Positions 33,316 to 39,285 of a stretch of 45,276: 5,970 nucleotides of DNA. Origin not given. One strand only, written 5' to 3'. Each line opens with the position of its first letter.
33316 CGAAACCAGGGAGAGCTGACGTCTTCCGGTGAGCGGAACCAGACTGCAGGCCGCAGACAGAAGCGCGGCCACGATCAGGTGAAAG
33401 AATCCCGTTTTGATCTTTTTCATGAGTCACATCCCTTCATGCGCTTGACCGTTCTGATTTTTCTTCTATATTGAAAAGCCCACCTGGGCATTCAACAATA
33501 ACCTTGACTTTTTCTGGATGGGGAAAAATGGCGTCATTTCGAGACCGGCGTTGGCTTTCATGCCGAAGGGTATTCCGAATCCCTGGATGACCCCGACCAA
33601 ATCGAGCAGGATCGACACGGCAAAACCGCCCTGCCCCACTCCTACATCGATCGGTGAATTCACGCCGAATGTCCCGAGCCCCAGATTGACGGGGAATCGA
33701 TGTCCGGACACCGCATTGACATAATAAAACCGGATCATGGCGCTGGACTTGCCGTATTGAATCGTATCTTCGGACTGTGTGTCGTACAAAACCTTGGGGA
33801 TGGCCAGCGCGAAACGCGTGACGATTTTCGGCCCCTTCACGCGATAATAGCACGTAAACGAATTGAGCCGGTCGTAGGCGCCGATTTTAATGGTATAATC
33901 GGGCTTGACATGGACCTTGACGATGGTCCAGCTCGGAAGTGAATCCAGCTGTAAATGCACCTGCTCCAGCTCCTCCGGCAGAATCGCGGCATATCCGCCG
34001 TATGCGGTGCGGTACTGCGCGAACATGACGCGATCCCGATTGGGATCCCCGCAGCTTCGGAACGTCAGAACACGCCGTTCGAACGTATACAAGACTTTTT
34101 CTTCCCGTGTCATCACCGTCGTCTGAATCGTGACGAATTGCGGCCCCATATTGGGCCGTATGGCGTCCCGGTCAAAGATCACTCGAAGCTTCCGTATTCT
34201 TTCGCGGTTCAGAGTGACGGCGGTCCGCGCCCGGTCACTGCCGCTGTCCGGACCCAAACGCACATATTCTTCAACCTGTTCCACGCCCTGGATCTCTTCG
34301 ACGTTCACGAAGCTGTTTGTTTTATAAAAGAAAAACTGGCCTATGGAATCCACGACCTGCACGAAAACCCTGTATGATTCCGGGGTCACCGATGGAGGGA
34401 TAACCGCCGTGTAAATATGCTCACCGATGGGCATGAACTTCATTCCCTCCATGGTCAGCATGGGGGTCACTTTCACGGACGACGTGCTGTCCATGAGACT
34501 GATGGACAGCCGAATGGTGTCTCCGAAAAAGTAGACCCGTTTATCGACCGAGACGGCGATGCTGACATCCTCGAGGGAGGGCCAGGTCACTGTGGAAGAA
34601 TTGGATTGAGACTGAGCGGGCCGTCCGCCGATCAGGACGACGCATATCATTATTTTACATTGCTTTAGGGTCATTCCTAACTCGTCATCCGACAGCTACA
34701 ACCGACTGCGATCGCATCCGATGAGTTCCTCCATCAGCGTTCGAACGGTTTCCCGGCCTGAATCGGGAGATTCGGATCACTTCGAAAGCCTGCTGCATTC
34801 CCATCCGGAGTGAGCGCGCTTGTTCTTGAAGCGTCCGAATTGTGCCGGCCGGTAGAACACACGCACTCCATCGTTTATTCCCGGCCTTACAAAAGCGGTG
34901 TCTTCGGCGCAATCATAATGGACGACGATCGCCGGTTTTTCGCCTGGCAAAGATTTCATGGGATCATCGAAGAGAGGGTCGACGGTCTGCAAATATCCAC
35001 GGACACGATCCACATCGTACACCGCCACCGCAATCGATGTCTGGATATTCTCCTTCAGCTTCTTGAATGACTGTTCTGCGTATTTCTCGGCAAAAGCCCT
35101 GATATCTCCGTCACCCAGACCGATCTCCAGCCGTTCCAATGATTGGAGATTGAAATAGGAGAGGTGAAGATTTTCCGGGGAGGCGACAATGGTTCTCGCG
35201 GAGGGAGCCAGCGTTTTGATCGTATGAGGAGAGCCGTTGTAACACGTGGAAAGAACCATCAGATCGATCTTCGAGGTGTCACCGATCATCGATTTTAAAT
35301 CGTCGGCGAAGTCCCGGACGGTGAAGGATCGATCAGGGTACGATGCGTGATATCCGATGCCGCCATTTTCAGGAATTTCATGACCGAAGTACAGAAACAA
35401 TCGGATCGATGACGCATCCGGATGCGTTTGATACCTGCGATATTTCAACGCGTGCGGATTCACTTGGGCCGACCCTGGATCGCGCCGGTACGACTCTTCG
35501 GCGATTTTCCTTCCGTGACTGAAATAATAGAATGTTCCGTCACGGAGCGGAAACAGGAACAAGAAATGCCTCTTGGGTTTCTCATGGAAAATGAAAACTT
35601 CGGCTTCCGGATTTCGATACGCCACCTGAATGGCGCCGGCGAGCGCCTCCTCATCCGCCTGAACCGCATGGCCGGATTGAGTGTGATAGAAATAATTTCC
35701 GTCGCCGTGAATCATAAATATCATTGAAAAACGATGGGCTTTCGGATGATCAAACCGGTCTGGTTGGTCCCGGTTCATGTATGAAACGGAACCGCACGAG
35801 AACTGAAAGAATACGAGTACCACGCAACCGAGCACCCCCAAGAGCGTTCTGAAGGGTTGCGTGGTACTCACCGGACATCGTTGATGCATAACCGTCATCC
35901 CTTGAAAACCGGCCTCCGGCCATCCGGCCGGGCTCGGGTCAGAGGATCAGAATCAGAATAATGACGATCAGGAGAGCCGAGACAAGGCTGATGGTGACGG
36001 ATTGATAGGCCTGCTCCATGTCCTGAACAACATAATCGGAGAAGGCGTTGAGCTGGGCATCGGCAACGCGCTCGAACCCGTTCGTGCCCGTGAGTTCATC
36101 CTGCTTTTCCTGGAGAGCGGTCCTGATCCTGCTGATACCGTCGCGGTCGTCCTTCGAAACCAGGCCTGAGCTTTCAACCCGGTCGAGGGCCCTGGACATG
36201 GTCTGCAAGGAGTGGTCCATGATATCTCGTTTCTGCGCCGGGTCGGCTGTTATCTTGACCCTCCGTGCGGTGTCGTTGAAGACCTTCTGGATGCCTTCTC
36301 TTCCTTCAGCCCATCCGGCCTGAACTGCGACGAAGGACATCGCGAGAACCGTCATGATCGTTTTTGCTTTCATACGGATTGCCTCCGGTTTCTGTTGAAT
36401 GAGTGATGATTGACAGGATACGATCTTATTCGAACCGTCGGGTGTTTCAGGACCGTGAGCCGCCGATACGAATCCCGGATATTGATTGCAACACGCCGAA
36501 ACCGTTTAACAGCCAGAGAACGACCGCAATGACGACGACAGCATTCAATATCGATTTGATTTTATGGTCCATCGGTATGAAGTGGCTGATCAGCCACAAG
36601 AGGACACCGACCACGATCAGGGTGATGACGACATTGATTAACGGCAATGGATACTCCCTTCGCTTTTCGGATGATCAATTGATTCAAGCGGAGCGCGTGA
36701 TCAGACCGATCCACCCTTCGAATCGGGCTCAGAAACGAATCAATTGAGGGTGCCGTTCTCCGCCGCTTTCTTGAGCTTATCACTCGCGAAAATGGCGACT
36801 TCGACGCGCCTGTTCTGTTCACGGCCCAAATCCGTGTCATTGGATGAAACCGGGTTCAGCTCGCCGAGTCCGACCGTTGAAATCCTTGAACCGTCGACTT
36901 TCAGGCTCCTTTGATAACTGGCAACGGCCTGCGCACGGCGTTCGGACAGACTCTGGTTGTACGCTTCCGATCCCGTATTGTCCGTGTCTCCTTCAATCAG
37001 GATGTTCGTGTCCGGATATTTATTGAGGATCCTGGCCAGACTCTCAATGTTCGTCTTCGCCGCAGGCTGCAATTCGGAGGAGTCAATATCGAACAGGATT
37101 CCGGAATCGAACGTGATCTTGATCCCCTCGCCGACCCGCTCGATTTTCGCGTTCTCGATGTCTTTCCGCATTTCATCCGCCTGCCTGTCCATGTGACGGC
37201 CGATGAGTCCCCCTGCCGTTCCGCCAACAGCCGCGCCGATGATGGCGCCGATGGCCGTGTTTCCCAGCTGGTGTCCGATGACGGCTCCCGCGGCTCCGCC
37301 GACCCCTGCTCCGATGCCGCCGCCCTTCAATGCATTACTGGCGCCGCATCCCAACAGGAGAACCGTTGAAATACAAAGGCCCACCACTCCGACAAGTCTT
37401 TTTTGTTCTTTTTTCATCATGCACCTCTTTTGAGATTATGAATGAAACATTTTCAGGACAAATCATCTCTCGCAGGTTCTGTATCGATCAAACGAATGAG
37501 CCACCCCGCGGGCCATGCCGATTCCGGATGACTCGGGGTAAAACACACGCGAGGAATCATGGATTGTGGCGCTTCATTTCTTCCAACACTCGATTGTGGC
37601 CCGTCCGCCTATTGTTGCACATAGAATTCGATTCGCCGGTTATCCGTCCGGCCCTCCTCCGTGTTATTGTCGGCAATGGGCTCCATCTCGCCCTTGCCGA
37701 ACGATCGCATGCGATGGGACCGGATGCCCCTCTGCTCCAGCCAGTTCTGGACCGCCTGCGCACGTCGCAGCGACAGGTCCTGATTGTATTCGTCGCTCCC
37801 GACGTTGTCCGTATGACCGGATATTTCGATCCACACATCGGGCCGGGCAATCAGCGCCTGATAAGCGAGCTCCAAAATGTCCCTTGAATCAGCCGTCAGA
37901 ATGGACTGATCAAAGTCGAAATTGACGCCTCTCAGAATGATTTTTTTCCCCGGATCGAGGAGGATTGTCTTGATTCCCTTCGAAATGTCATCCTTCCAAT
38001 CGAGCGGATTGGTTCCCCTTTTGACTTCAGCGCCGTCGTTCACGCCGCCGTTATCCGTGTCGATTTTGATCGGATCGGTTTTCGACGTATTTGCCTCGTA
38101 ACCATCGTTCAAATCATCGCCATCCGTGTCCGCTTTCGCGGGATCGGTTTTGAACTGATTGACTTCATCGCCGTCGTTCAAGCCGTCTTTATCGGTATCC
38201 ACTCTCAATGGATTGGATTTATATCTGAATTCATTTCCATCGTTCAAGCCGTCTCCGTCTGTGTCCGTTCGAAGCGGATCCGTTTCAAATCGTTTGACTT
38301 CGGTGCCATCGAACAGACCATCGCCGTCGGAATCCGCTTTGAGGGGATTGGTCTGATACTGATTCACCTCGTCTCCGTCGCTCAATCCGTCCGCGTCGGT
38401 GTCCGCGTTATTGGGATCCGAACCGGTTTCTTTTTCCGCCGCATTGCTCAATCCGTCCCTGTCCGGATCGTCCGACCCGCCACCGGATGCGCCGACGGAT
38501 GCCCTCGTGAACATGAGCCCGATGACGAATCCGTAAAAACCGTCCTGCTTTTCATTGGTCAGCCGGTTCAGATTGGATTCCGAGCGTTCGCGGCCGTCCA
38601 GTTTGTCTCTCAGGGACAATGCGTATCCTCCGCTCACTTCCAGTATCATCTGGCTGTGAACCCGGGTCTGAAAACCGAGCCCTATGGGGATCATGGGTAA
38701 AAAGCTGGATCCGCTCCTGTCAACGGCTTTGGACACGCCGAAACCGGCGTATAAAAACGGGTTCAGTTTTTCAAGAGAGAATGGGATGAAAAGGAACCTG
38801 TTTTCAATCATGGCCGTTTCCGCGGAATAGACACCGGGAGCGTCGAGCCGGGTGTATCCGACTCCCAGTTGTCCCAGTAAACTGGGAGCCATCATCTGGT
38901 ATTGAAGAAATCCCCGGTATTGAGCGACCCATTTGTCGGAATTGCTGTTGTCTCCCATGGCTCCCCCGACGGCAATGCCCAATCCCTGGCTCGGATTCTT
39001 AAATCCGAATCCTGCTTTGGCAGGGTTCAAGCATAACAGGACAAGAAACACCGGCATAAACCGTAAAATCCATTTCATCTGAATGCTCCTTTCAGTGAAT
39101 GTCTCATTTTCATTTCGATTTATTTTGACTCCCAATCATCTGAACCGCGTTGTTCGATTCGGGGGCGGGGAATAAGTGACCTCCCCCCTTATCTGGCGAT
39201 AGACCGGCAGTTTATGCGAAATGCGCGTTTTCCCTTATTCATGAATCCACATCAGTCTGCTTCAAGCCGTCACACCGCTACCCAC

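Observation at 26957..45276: Low-GC, strictly co-directional envelope/stress gene island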

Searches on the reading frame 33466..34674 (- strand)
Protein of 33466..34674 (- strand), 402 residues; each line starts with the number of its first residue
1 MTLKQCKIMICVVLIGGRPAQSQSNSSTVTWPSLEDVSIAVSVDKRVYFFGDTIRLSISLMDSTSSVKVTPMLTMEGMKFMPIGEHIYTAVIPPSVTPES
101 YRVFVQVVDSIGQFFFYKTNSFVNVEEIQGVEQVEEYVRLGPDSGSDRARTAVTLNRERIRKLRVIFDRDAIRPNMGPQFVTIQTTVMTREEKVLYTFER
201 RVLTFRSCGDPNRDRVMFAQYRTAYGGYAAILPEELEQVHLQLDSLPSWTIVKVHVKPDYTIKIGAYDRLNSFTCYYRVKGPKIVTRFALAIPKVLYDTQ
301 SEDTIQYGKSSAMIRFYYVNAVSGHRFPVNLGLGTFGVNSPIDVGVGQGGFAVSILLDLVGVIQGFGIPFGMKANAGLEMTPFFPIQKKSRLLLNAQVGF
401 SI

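Call 7: search_protein_families(library=pfam, max_evalue=0.01, proteins=[window:33466-34674:-])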
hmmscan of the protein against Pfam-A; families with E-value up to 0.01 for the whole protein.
window:33466-34674:- (402 aa): 1 family
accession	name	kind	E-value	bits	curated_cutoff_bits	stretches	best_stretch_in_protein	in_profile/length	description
PF02752.27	Arrestin_C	-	0.0073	17.1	27.7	0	37-71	5-38/137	Arrestin (or S-antigen), C-terminal domain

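Call 62: search_protein_families(library=pfam, max_evalue=1, proteins=[window:33466-34674:-])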
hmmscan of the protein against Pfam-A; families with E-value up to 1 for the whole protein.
window:33466-34674:- (402 aa): 3 families
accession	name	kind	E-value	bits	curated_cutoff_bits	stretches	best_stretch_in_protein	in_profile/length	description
PF02752.27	Arrestin_C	-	0.0073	17.1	27.7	1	37-71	5-38/137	Arrestin (or S-antigen), C-terminal domain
PF20942.3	DUF4785_2nd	-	0.2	12.1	30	1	37-70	3-36/105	Domain of unknown function (DUF4785) central domain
PF12984.12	DUF3868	-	0.24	11.9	27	1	5-79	2-70/105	Domain of unknown function (DUF3868)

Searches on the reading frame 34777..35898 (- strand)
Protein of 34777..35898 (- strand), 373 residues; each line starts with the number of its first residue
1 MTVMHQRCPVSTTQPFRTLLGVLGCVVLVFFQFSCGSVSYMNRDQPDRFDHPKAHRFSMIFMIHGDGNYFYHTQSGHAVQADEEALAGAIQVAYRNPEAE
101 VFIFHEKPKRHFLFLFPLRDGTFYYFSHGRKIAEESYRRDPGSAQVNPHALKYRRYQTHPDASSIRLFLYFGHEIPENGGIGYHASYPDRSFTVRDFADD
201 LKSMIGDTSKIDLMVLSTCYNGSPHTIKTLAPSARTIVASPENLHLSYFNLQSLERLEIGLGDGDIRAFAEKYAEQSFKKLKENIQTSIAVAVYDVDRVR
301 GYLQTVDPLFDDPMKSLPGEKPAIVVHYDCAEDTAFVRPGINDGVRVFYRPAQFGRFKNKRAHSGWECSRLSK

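Call 7: search_protein_families(library=pfam, max_evalue=0.01, proteins=[window:34777-35898:-])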
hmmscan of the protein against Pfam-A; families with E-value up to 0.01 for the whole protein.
window:34777-35898:- (373 aa): 1 family
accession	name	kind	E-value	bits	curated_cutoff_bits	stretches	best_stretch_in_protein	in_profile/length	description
PF03415.19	Peptidase_C11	-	1.7e-05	25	25.8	1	178-314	108-239/359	Clostripain family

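Call 50: search_solved_structures(query=A2, max_evalue=1, show_alignments=1)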
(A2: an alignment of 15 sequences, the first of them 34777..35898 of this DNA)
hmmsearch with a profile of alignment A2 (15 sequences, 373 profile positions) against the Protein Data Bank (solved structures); distinct sequences matched with E-value up to 1: 0.

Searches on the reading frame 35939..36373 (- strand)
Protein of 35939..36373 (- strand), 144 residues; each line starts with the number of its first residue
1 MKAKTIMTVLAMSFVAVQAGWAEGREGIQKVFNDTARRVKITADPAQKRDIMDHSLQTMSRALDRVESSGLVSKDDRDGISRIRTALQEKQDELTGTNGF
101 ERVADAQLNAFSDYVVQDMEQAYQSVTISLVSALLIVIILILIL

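Call 6: search_protein_families(library=pfam, max_evalue=0.01, proteins=[window:35939-36373:-])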
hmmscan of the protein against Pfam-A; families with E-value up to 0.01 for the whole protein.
window:35939-36373:- (144 aa): 0 families

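Call 51: search_solved_structures(query=A3, max_evalue=1)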
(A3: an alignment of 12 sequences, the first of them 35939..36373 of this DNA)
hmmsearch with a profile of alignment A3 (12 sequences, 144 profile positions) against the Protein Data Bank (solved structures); distinct sequences matched with E-value up to 1: 6.
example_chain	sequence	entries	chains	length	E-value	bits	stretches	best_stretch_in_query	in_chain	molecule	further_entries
9min_D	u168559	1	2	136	0.0058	19.7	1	14-70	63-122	designed minibinder KH46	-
2dmx_A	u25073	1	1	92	0.19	14.8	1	22-85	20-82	DnaJ homolog subfamily B member 8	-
8dvw_A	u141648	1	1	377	0.2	14.8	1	4-81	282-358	N, N'-diacetylbacillosaminyl-diphospho-undecaprenol alpha-1,3-N-acetylgalactosaminyltransf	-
8dqd_A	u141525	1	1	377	0.2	14.8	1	4-81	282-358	N, N'-diacetylbacillosaminyl-diphospho-undecaprenol alpha-1,3-N-acetylgalactosaminyltransf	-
7f22_A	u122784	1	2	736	0.54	13.4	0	38-82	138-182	L-lactate oxidase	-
8dvz_A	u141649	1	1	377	0.55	13.3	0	5-81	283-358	N, N'-diacetylbacillosaminyl-diphospho-undecaprenol alpha-1,3-N-acetylgalactosaminyltransf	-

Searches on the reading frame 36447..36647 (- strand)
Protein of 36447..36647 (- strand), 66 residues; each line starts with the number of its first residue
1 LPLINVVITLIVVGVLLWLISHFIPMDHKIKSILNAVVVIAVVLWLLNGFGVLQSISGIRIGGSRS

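Call 6: search_protein_families(library=pfam, max_evalue=0.01, proteins=[window:36447-36647:-])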
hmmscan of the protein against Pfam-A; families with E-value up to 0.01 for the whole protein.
window:36447-36647:- (66 aa): 0 families

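Call 62: search_protein_families(library=pfam, max_evalue=1, proteins=[window:36447-36647:-])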
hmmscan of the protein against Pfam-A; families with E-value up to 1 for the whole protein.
window:36447-36647:- (66 aa): 3 families
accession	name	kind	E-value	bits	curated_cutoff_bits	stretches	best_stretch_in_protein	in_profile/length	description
PF00060.32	Lig_chan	-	0.053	13.8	30.8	1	6-50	8-53/146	Ligand-gated ion channel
PF19084.5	DUF5775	-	0.35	11.6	28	1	24-48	2-26/81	Family of unknown function (DUF5775)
PF05992.17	SbmA_BacA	-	0.35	10.7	24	1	3-63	130-188/315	SbmA/BacA-like family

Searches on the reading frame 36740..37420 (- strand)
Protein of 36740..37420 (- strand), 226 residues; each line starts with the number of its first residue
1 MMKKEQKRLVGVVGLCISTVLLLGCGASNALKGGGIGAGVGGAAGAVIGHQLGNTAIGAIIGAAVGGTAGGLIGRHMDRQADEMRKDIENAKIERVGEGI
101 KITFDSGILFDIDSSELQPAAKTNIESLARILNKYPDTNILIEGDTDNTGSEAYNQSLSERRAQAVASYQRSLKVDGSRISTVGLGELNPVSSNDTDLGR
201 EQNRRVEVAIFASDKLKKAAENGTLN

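Call 6: search_protein_families(library=pfam, max_evalue=0.01, proteins=[window:36740-37420:-])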
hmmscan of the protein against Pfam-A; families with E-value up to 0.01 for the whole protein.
window:36740-37420:- (226 aa): 7 families
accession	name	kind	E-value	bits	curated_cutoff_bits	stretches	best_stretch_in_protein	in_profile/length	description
PF00691.25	OmpA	-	2.1e-23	82.9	27.2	1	109-204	1-98/98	OmpA family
PF13488.11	Gly-zipper_Omp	-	2.3e-12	47.1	25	1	36-80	1-45/46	Glycine zipper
PF13441.11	Gly-zipper_YMGG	-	1.6e-07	31.4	28.9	1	29-75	2-44/45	YMGG-like Gly-zipper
PF05359.17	DUF748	-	6.5e-05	21.6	50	1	107-170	880-943/1037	Domain of Unknown Function (DUF748)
PF13436.11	Gly-zipper_OmpA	-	0.00056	20.1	27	1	34-73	4-43/44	Glycine-zipper domain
PF05818.17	TraT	-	0.00066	19.9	31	1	28-88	81-141/214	Enterobacterial TraT complement resistance protein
PF05433.20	Rick_17kDa_Anti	-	0.00073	19.8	24.2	1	36-74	1-43/43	Glycine zipper 2TM domain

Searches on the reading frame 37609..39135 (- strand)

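Call 6: search_protein_families(library=pfam, max_evalue=0.01, proteins=[window:37609-39135:-])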
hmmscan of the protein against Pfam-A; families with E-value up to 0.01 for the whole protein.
window:37609-39135:- (508 aa): 3 families
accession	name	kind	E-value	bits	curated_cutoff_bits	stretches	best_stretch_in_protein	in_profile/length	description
PF18884.5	TSP3_bac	-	9.4e-37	124.9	25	6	245-267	1-22/22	Bacterial TSP3 repeat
PF00691.25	OmpA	-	1.2e-21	77.2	27.2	1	406-500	2-98/98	OmpA family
PF19573.5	DUF6089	-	0.0014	18.5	23.2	1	111-203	113-208/226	Domain of unknown function (DUF6089)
